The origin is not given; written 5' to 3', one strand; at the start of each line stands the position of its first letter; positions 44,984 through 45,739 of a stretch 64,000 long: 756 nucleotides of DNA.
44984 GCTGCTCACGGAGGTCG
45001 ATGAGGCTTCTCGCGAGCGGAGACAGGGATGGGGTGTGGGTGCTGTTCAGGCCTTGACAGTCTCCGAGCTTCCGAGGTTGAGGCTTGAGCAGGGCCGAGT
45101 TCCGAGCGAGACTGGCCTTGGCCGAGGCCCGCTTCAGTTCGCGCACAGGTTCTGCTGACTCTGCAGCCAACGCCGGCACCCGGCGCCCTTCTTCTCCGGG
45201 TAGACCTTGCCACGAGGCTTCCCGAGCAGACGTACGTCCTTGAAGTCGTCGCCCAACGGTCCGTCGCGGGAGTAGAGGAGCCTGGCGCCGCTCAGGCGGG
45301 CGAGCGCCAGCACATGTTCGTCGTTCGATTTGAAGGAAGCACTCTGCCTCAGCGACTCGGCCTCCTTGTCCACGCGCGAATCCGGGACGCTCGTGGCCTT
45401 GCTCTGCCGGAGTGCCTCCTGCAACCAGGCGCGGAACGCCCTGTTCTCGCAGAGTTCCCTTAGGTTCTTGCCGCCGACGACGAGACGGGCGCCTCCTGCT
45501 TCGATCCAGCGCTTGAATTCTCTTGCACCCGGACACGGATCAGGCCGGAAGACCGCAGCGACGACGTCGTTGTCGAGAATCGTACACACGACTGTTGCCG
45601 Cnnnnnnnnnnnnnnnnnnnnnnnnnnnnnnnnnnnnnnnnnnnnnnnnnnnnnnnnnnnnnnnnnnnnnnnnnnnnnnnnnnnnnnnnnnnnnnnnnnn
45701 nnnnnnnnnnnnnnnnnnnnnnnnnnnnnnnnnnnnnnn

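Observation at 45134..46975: Two-gene ABC/OLD-type ATPase + PIN nuclease module: candidate undescribed anti-phage / abortive-infection system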

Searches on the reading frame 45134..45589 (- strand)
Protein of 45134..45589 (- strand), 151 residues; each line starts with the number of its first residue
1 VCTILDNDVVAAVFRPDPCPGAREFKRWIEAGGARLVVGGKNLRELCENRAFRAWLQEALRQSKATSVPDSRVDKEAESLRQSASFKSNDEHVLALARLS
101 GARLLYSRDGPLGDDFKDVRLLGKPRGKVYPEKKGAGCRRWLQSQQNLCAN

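Call 5: search_protein_families(library=pfam, proteins=[window:45134-45589:-], max_evalue=1)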
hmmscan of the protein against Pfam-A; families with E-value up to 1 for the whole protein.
window:45134-45589:- (151 aa): 1 family
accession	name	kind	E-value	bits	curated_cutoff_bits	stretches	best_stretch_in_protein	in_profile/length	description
PF01850.27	PIN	-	0.00012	23.1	23.6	1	5-109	3-111/120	PIN domain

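Call 6: search_protein_families(library=padloc, proteins=[window:45134-45589:-], max_evalue=1)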
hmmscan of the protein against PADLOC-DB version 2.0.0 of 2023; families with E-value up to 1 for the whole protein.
window:45134-45589:- (151 aa): 0 families

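Call 7: search_protein_families(library=ncbifam, proteins=[window:45134-45589:-], max_evalue=1)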
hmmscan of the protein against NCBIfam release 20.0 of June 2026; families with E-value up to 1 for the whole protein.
window:45134-45589:- (151 aa): 1 family
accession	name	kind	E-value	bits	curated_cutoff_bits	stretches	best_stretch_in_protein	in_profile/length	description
NF005546.0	PRK07208.1-2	equivalog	0.24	9.9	418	1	27-108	45-124/527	hypothetical protein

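Call 9: find_homologous_proteins(query=window:45134-45589:-, max_evalue=0.001)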
Query window:45134-45589:- (151 aa): 569 proteins with E <= 0.001 among 804 candidates; the best 120 are listed.
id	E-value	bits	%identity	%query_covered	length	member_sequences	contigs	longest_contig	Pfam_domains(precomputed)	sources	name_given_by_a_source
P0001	2.5e-96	338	100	100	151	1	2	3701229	-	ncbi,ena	-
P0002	2.4e-69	250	98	77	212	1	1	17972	-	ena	-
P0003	2.9e-59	217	67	100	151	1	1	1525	PF01850.28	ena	-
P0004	1.3e-52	196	61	100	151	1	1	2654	PF01850.28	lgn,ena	-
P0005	2.9e-52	195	61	100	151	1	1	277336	PF01850.28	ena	-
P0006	3.7e-51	191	59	100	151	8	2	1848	PF01850.28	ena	-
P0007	5.9e-51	190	62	100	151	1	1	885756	PF01850.28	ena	-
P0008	1.7e-50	189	62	99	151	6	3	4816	PF01850.28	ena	-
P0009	6.8e-50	187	59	100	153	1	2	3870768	-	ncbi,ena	-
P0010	1.5e-49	186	60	100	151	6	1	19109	PF01850.28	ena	-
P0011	1.6e-49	186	60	100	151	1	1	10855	PF01850.28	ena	-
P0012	4.7e-49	184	60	99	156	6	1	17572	PF01850.28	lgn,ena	-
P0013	3.3e-48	181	58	100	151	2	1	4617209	PF01850.28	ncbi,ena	-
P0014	4.5e-48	181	58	100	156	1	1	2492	-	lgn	-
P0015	1.3e-46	176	60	100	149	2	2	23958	PF01850.28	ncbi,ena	-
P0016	3.9e-46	175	58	100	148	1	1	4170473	PF01850.28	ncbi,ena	-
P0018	7.1e-41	158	58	89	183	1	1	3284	PF01850.28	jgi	-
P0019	5.2e-37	145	54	91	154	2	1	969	PF01850.28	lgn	-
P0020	7.6e-36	141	50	99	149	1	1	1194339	PF01850.28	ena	-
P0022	1.4e-33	134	63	68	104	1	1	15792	PF01850.28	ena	-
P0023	7.2e-33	132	46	100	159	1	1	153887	PF01850.28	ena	-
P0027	3.0e-31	126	45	100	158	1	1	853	PF01850.28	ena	-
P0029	5.0e-31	126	46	100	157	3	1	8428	PF01850.28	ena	-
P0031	7.8e-31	125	46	99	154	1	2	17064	PF01850.28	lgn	-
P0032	7.8e-31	125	44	100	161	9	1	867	PF01850.28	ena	-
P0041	1.2e-29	121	45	100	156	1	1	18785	PF01850.28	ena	-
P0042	1.4e-29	121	45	99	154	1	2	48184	PF01850.28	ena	-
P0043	1.7e-29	121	44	99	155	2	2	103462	PF01850.28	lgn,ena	-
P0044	2.1e-29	120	45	99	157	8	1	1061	PF01850.28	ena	-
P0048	5.0e-29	119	42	100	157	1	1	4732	PF01850.28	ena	-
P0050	8.7e-29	118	46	99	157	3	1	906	PF01850.28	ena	-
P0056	1.6e-28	118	44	99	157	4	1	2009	PF01850.28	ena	-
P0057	1.7e-28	118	48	86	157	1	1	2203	PF01850.28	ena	-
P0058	1.8e-28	117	43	99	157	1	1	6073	PF01850.28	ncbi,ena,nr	ncbi:MAG: PIN domain-containing protein [Nitrospinae bacterium]|nr:PIN domain-containing protein [Ni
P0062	2.0e-28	117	48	99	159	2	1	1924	PF01850.28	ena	-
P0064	2.3e-28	117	42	99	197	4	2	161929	PF01850.28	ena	-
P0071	5.0e-28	116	45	99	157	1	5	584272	PF01850.28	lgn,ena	-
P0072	5.4e-28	116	45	99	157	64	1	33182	PF01850.28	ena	-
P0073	5.7e-28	116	47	93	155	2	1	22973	PF01850.28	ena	-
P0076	8.3e-28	115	47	89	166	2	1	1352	PF01850.28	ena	-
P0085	1.4e-27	115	43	99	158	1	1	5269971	-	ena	-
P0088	1.6e-27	114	49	86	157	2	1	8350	PF01850.28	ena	-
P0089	1.7e-27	114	45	99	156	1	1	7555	PF01850.28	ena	-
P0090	1.9e-27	114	44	99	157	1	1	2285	PF01850.28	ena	-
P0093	2.3e-27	114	45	99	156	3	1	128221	PF01850.28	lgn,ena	-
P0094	2.3e-27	114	42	99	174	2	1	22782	PF01850.28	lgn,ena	-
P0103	3.3e-27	113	44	99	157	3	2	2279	PF01850.28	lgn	-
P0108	3.8e-27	113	43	99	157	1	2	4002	PF01850.28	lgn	-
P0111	4.3e-27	113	44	99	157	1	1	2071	-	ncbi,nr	ncbi:MAG: hypothetical protein OXC95_15575 [Dehalococcoidia bacterium]|nr:hypothetical protein [Deha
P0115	4.7e-27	113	43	99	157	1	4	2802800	PF01850.28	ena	-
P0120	6.8e-27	112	49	88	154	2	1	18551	PF01850.28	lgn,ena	-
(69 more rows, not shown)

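Call 11: find_encoding_contigs(protein=P0001, flank=6000, max_places=3)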
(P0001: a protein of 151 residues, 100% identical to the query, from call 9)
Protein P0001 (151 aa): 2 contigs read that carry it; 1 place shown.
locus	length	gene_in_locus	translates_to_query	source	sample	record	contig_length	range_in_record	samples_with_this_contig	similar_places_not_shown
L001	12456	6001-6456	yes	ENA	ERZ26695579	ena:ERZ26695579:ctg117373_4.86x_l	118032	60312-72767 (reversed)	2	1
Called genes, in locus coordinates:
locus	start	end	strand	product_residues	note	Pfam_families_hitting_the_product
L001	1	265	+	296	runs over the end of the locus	PF06283:ThuA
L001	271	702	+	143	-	PF00903:Glyoxalase, PF13669:Glyoxalase_4 (weak)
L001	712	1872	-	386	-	PF13784:Fic_N, PF02661:Fic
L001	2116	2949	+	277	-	PF00154:RecA_N, PF27531:MT3502_N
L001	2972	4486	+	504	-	PF00817:IMS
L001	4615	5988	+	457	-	PF13175:AAA_15, PF13304:AAA_21, PF13175:AAA_15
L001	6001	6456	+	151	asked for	-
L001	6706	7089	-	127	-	-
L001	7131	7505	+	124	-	PF00903:Glyoxalase (weak)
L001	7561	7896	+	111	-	PF01909:NTP_transf_2, PF18765:Polbeta (weak)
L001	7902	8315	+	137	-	PF05168:HEPN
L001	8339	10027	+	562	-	PF13424:TPR_12 (weak), PF14559:TPR_19, PF23914:TPR_CcmH_CycH (weak), PF13424:TPR_12 (weak), PF13432:TPR_16, PF14559:TPR_19, PF14559:TPR_19, PF13432:TPR_16, +17 more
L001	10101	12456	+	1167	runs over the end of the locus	PF02811:PHP, PF07733:DNA_pol3_alpha, PF17657:DNA_pol3_finger, PF14579:HHH_6, PF01336:tRNA_anti-codon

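Call 12: find_encoding_contigs(protein=P0013, flank=6000, max_places=3)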
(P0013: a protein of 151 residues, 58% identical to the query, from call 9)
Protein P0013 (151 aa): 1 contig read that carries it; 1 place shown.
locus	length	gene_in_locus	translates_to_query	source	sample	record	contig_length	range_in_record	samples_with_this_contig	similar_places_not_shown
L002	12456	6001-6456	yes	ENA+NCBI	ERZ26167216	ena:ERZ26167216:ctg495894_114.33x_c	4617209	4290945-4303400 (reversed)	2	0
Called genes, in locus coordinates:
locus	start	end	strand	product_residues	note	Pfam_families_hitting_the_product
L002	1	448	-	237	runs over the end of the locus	PF26618:DUF8196 (faint)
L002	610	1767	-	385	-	PF13784:Fic_N, PF02661:Fic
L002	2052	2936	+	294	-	PF00154:RecA_N, PF27531:MT3502_N (weak)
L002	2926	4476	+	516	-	PF00817:IMS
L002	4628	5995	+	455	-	PF13175:AAA_15, PF13304:AAA_21, PF13175:AAA_15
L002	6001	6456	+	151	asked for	PF01850:PIN (weak)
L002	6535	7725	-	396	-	PF13191:AAA_16, PF13401:AAA_22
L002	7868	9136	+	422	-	PF14684:Tricorn_C1, PF03572:Peptidase_S41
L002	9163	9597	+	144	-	-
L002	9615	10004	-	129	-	-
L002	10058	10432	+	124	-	PF00903:Glyoxalase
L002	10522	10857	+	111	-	PF01909:NTP_transf_2, PF18765:Polbeta (weak)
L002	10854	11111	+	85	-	PF05168:HEPN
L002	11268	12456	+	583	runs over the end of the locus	PF14559:TPR_19, PF13424:TPR_12 (weak), PF13428:TPR_14 (weak), PF23914:TPR_CcmH_CycH (weak), PF13432:TPR_16, PF14559:TPR_19, PF14559:TPR_19, PF13432:TPR_16, +19 more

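Call 14: find_related_loci(query=A1, collection=genome_contigs, flank=6000)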
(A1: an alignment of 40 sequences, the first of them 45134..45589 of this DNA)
Query A1 (151 aa) in genome_contigs; peptide patterns used: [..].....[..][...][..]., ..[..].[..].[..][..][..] (x = any residue, [..] = any of these).
533 stretches matched a pattern; 470 encode a relative of the query (tblastn E <= 1e-3); the best 80 are kept; 80 distinct loci.
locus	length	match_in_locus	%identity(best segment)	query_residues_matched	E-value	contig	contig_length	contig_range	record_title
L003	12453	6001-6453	64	1-151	2e-59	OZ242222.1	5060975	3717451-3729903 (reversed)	MAG: Candidatus Multivorans sp. isolate 294fb325-5f7d-45f9-a7ea-d7aadbeafeef genome assembly, chromosome: 1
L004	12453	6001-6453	60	1-151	1e-56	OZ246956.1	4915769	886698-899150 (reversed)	MAG: Thermoanaerobaculia bacterium isolate 44e70480-f7af-46fd-94ad-8fb40e9277de genome assembly, chromosome: 1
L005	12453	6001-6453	60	1-151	2e-56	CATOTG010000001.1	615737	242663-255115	MAG: uncultured Thermoanaerobaculia bacterium isolate 2de50437-b26d-4e32-99b7-ac34be852a58 genome assembly, contig: cont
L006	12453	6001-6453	57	1-151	3e-53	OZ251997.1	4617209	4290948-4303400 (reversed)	MAG: Candidatus Multivorans sp. isolate 0020eb3c-7439-4c9e-8c72-55202c0a045f genome assembly, chromosome: 1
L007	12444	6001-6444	58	1-151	6e-51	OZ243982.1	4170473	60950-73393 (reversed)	MAG: Thermoanaerobaculia bacterium isolate 8c3e8a6b-c03f-4b87-9f33-7e3e6cbd280f genome assembly, chromosome: 1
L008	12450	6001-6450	59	1-150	8e-51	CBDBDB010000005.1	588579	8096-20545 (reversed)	MAG: Candidatus Multivorans sp. isolate 25506e0c-16aa-497e-894a-3d9cdfe247fa genome assembly, contig: contig_5, whole ge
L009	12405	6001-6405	61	17-151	5e-48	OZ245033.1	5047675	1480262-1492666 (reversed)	MAG: Candidatus Multivorans sp. isolate ccabee53-d9e3-4e52-b566-adb1483e4997 genome assembly, chromosome: 1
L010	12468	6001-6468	46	1-146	6e-39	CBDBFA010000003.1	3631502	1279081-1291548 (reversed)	MAG: Opitutales bacterium isolate 9f9b1e65-26d1-490e-a9a8-9aeb4363054d genome assembly, contig: contig_3, whole genome s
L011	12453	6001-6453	59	1-151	8e-55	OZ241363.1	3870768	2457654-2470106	MAG: Thermoanaerobaculia bacterium isolate de5f37eb-6fa9-41ea-8e58-9d05c82dbc85 genome assembly, chromosome: 1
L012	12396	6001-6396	52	1-131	2e-38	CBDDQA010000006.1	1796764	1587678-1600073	MAG: uncultured Candidatus Binatia bacterium isolate 6ae7d3f7-6f3a-412e-99ff-c928d72fc6b4 genome assembly, contig: conti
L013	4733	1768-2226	45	1-149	7e-37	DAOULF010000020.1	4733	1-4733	MAG TPA_asm: Dehalococcoidia bacterium isolate S8_384 35106, whole genome shotgun sequence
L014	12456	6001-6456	45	1-149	2e-36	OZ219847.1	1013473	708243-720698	MAG: Opitutales bacterium isolate e4292735-b3b5-42df-bce3-ad3ef7a88f44 genome assembly, chromosome: 6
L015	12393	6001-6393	50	1-130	2e-36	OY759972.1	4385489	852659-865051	MAG: Chloroflexota bacterium isolate 55c93f92-7b64-48b2-973a-1fcfb2e6d712 genome assembly, chromosome: 1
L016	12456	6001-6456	47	1-149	2e-36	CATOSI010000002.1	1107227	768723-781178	MAG: uncultured Dehalococcoidia bacterium isolate 741b7de0-5fbb-4305-b724-e82bd623809b genome assembly, contig: contig_2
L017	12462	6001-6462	44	1-150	9e-36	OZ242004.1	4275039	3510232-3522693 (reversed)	MAG: Dehalococcoidia bacterium isolate 6092164f-d889-4bea-886a-f75bca8a53ef genome assembly, chromosome: 1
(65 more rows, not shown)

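Call 28: search_protein_families(library=pfam, alignment_id=A2, max_evalue=0.00001)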
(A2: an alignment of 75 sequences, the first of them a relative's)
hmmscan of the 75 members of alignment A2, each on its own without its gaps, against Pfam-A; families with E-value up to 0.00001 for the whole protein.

A. member 1, L002:2926-4476:+ (516 aa): 1 family
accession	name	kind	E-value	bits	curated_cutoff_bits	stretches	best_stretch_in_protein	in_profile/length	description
PF00817.25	IMS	-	3.1e-11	43.9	23.2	1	20-150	9-147/148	impB/mucB/samB family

B. families by the number of members that match (of 75 scanned): 86 families (the first 25 are shown)
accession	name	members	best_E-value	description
PF00271.37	Helicase_C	7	8.8e-26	Helicase conserved C-terminal domain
PF00176.29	SNF2-rel_dom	6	4e-10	SNF2-related domain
PF04851.21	ResIII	6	4.1e-07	Type III restriction enzyme, res subunit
PF00270.35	DEAD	5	1.4e-06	DEAD/DEAH box helicase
PF07992.20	Pyr_redox_2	4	5.9e-27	Pyridine nucleotide-disulphide oxidoreductase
PF06634.17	DUF1156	4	9.2e-23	Protein of unknown function (DUF1156)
PF01494.25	FAD_binding_3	3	4.3e-20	FAD binding domain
PF12831.13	FAD_oxidored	3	2.1e-13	FAD dependent oxidoreductase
PF01266.30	DAO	3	4.6e-13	FAD dependent oxidoreductase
PF13450.12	NAD_binding_8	3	1.3e-11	NAD(P)-binding Rossmann-like domain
PF00488.27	MutS_V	2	1.8e-84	MutS domain V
PF04820.20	Trp_halogenase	2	5.7e-40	Tryptophan halogenase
PF02391.22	MoaE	2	3.9e-38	MoaE protein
PF17767.7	NAPRTase_N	2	2.3e-34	Nicotinate phosphoribosyltransferase (NAPRTase) N-terminal domain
PF17956.6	NAPRTase_C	2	1.3e-13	Nicotinate phosphoribosyltransferase C-terminal domain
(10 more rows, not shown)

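Call 29: search_protein_families(library=pfam, alignment_id=A3, max_evalue=0.00001)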
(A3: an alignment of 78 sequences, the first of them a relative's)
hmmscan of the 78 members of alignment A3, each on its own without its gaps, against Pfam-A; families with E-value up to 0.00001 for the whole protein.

A. member 1, L002:6535-7725:- (396 aa): 2 families
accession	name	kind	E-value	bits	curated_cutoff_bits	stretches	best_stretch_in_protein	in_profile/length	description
PF13191.12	AAA_16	-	2.7e-16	61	32.6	1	19-204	2-167/167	AAA ATPase domain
PF13401.12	AAA_22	-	9.6e-08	32.8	27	1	41-204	4-121/130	AAA domain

B. families by the number of members that match (of 78 scanned): 72 families (the first 25 are shown)
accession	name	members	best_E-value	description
PF13304.12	AAA_21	7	1.2e-29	AAA domain, putative AbiEii toxin, Type IV TA system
PF07669.17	Eco57I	6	1.5e-21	Eco57I restriction-modification methylase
PF13175.12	AAA_15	6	1.8e-19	AAA ATPase domain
PF20473.4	MmeI_Mtase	6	1e-16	MmeI, DNA-methyltransferase domain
PF02463.25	SMC_N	6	2.7e-12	RecF/RecN/SMC N terminal domain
PF02384.22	N6_Mtase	6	9.3e-09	N-6 DNA Methylase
PF20466.3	MmeI_TRD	5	7.7e-15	MmeI, target recognition domain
PF01960.23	ArgJ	4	5.4e-137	ArgJ family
PF04199.19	Cyclase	2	1.3e-18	Putative cyclase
PF13749.12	HATPase_c_4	2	9.1e-09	Putative ATP-dependent DNA helicase recG C-terminal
PF13401.12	AAA_22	2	9.6e-08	AAA domain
PF13476.12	AAA_23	2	2.2e-07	AAA domain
PF11398.14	DUF2813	2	1.2e-06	Protein of unknown function (DUF2813)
PF12228.14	DUF3604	1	1.5e-228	Protein of unknown function (DUF3604)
PF01268.25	FTHFS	1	1.8e-215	Formate--tetrahydrofolate ligase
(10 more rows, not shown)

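Call 42: predict_structure(alignment_id=A1)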
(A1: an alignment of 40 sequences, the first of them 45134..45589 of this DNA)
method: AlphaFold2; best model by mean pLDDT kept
length: 151 residues; sequences in the alignment: 40
mean_pLDDT: 94.8   pTM: 0.89
mean pLDDT of the five models: 94.8, 94.2, 93.6, 92.7, 92.1
residues with pLDDT >= 90: 137; 70-90: 14; 50-70: 0; < 50: 0
segments of 3 or more residues with pLDDT < 50: none
pLDDT, mean of each block of 10 residues (from residue 1): 96 96 97 95 97 98 97 95 87 96 97 95 93 94 91 72
secondary structure, 60 per line:
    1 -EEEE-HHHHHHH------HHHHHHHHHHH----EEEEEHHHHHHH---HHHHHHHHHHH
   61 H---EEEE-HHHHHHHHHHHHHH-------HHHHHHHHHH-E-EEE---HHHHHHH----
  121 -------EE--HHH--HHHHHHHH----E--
elements in order: E2-5 H7-13 H20-30 E35-39 H40-46 H50-61 E65-68 H70-83 H91-100 E104-106 H110-116 H137-144

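Call 44: find_related_loci(query=A1, collection=viral_contigs, flank=6000)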
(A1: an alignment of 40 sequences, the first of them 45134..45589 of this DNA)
Query A1 (151 aa) in viral_contigs; peptide patterns used: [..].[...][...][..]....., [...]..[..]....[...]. (x = any residue, [..] = any of these).
29 stretches matched a pattern, but none encodes a relative of the query by tblastn (E <= 1e-3).

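Call 45: fold_search(model_id=the predicted structure, library=pdb)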
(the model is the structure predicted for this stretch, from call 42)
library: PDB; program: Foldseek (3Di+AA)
matches with E <= 10: 669; with E <= 0.001: 0
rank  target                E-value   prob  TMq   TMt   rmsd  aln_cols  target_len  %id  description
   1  5x3t_B                1.9e-03  1.00  0.55  0.60   4.6       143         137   18  VapBC from Mycobacterium tuberculosis (released 2017-06-07)
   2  2h1c_A                4.9e-03  0.99  0.47  0.50   5.6       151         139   17  Crystal Structure of FitAcB from Neisseria gonorrhoeae (released 2006-09-26)
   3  7by2_B                7.1e-03  0.98  0.42  0.50   5.4       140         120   18  Toxin-antitoxin complex from Klebsiella pneumoniae (released 2021-04-28)
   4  2bsq_B                7.6e-03  0.96  0.42  0.45   6.2       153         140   15  FitAB bound to DNA (released 2006-08-24)
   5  9c5w_C                2.2e-02  0.82  0.44  0.42   9.5       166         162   13  Crystal structure of cyclodehydratase RohQ in complex with imidazole (released 2025-07-23)
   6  3zvk_C                2.5e-02  0.93  0.45  0.49   6.0       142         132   12  Crystal structure of VapBC2 from Rickettsia felis bound to a DNA fragment from their promoter (released 2011-12-14)
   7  3zvk_B                2.5e-02  0.93  0.46  0.51   6.3       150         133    9  Crystal structure of VapBC2 from Rickettsia felis bound to a DNA fragment from their promoter (released 2011-12-14)
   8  9c5w_A                3.0e-02  0.90  0.47  0.44   8.5       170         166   13  Crystal structure of cyclodehydratase RohQ in complex with imidazole (released 2025-07-23)
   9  2bsq_A                3.0e-02  0.85  0.40  0.42   7.7       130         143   14  FitAB bound to DNA (released 2006-08-24)
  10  7pb1_B                3.2e-02  0.47  0.35  0.31   9.8       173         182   12  Structure of the human heterotetrameric cis-prenyltransferase complex in complex with magnesium, GGPP and IsPP (released 2022-06-01)
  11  3zvk_A                3.9e-02  0.91  0.46  0.51   6.0       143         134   12  Crystal structure of VapBC2 from Rickettsia felis bound to a DNA fragment from their promoter (released 2011-12-14)
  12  6a7v_C                4.4e-02  0.96  0.52  0.55   4.8       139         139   17  Crystal structure of Mycobacterium tuberculosis VapBC11 toxin-antitoxin complex (released 2018-10-10)
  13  5wzf_B                4.7e-02  0.93  0.49  0.55   5.4       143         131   17  Crystal structure of Mycobacterium tuberculosis VapC20 (Rv2549c), Sarcin-Ricin loop cleaving toxin (released 2017-10-25)
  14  4chg_A                5.0e-02  0.96  0.52  0.58   4.7       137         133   19  Crystal structure of VapBC15 complex from Mycobacterium tuberculosis (released 2014-11-12)
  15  8wmm_G                5.0e-02  0.94  0.50  0.54   4.4       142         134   13  Structure of CbCas9-PcrIIC1 complex bound to 28-bp DNA substrate (20-nt complementary) (released 2024-06-05)
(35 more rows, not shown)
